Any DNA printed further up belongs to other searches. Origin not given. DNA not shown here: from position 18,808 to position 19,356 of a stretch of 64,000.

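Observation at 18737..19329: Inverted-repeat-bounded lower-GC cassette carrying a double zinc-ribbon ORF, inserted inside the halogenase-like cluster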

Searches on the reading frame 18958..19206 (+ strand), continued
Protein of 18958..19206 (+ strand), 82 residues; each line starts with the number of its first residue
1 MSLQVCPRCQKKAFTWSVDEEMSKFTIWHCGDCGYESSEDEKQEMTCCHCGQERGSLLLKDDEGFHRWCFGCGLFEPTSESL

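Call 64: get_annotated_region(hit=H2, flank=4000)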
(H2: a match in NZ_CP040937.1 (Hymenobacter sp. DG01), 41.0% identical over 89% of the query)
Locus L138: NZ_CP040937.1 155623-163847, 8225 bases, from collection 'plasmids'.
description: Hymenobacter sp. DG01 plasmid unnamed, complete sequence
organism: Hymenobacter sp. DG01 (NCBI taxid 2584940)
taxonomy: Bacteria; Bacteroidota; Cytophagia; Cytophagales; Hymenobacteraceae; Hymenobacter; Hymenobacter sp. DG01
host: -; source: cell culture,water; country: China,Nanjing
typing (MOB-suite, as given by PLSDB): non-mobilizable
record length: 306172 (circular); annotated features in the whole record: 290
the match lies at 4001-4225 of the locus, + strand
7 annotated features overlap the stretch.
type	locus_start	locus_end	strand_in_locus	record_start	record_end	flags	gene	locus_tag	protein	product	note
CDS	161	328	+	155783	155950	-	-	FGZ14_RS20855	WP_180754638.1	hypothetical protein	-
CDS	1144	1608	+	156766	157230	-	-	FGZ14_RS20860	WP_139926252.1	hypothetical protein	-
CDS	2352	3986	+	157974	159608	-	-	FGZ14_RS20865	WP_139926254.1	L-tyrosine/L-tryptophan isonitrile synthase family protein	-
CDS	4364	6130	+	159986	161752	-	-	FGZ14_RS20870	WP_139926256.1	TauD/TfdA family dioxygenase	-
CDS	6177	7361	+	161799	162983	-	-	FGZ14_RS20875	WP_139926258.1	FAD-dependent oxidoreductase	-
CDS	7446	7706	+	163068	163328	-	-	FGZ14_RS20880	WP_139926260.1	hypothetical protein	-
CDS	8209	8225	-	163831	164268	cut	-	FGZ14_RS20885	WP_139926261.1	hypothetical protein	-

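Call 72: search_solved_structures(query=A1, max_evalue=1)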
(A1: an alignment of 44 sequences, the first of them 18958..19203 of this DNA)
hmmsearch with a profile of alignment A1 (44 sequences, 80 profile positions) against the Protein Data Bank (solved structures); distinct sequences matched with E-value up to 1: 42.
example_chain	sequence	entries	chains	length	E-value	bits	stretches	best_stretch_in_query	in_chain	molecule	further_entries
3qqc_A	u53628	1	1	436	0.0009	22.3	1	27-56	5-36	DNA-directed RNA polymerase subunit b, DNA-directed RNA polymerase subunit a', DNA-directe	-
36ro_B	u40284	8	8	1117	0.0014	21.7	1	20-56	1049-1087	DNA-directed RNA polymerase subunit beta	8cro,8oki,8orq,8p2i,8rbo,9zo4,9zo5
8qsz_I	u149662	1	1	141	0.0027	20.8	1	4-40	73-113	DNA-directed RNA polymerase II subunit RPB9,RBP9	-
3h0g_I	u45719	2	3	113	0.0057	19.8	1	4-39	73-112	DNA-directed RNA polymerase II subunit RPB9 | RNA polymerase II subunit Rpb9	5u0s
4qiw_B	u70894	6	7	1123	0.0076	19.4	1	20-56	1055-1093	DNA-directed RNA polymerase | DNA-directed RNA polymerase subunit beta | DNA-directed RNA polymerase subunit B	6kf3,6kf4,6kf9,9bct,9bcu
1ryt_A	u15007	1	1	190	0.0076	19.4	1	23-55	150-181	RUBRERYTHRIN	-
1b71_A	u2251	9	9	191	0.0077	19.4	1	23-55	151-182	PROTEIN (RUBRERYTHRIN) | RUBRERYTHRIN | Rubrerythrin all-iron(III) form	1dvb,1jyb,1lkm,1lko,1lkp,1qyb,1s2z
7aoc_I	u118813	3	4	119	0.014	18.5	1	4-38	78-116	DNA-directed RNA polymerase I subunit RPA12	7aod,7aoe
1yk5_A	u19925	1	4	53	0.021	18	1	26-43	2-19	Rubredoxin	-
7ob9_I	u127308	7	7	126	0.022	17.9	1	5-40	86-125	DNA-directed RNA polymerase I subunit RPA12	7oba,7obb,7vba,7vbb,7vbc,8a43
7tv4_K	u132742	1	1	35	0.066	16.4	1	26-53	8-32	E3 ubiquitin-protein ligase RNF31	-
4owf_G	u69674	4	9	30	0.068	16.3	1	27-53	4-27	E3 ubiquitin-protein ligase RNF31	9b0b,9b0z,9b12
9zdh_A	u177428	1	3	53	0.068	16.3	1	26-42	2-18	Rubredoxin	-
7oqy_Y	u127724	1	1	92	0.069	16.3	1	43-73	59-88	DNA-directed RNA polymerase, subunit M (RpoM-2)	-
9azj_E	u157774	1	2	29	0.074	16.2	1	27-53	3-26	E3 ubiquitin-protein ligase RNF31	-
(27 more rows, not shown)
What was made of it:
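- There are marginal profile hits to rubredoxin and rubrerythrin knuckles (E 0.008-0.02, call 72).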

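Call 79: find_related_loci(query=window:18958-19203:+, collection=viral_contigs, flank=4000)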
Query seq(82 aa) (82 aa) in viral_contigs; peptide patterns used: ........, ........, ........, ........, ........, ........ (x = any residue, [..] = any of these).
7 stretches matched a pattern, but none encodes a relative of the query by tblastn (E <= 1e-3).

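Call 92: fold_search(model_id=the predicted structure, library=viral)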
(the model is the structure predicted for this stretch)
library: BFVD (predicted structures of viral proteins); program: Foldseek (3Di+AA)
matches with E <= 10: 271; with E <= 0.001: 0
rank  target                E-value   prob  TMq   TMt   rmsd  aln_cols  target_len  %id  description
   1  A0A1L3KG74            2.1e-01  0.47  0.32  0.08  15.7        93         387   16  (no name in the UniProt tables at hand)
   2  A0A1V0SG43            2.5e-01  0.30  0.31  0.21  18.8       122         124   10  DNA-dependent RNA polymerase subunit Rpb9 [Hokovirus HKV1]
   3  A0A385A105            2.7e-01  0.63  0.45  0.12   7.5        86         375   10  (no name in the UniProt tables at hand)
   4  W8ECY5                2.8e-01  0.33  0.31  0.26  13.1        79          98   19  (no name in the UniProt tables at hand)
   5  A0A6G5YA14            3.0e-01  0.54  0.38  0.22   5.9        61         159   11  (no name in the UniProt tables at hand)
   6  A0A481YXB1            5.0e-01  0.95  0.38  0.04   2.0        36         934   28  protein-synthesizing GTPase [Marseillevirus LCMAC201]
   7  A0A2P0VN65            5.3e-01  0.33  0.34  0.22  19.1       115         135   10  Putative DNA-directed RNA polymerase subunit Rpb9/RpoM [Tetraselmis virus 1]
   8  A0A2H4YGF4            7.1e-01  0.77  0.34  0.51   3.3        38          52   21  Uncharacterized protein [Raoultella phage Ro1]
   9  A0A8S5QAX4            8.4e-01  0.08  0.18  0.14   7.2        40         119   25  PROTEIN/RNA Complex, archaeal, ribosomal, 50S, protein.0A [Siphoviridae sp. ctqBH20]
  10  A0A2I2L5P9            8.9e-01  0.63  0.34  0.23   3.3        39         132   18  Eukaryotic translation initiation factor eIF2B-eIF5 [Orpheovirus IHUMI-LCC2]
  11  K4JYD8                9.5e-01  0.82  0.34  0.21   2.3        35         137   26  Putative eukaryotic translation initiation factor [Abalone herpesvirus (isolate Abalone/Australia/Victoria/2009)]
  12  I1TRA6                1.0e+00  0.82  0.37  0.47   2.8        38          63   26  Restriction alleviation protein, Lar family [Cronobacter phage CR3]
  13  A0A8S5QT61            1.1e+00  0.90  0.42  0.16   2.1        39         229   18  DNA-directed DNA polymerase III [Podoviridae sp. ctRnx2]
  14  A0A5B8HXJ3            1.1e+00  0.10  0.30  0.12  11.1        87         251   17  RING-type domain-containing protein [Mimiviridae sp. ChoanoV1]
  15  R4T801                1.2e+00  0.72  0.33  0.41   1.6        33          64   27  Uncharacterized protein [Haloarcula californiae tailed virus 1]
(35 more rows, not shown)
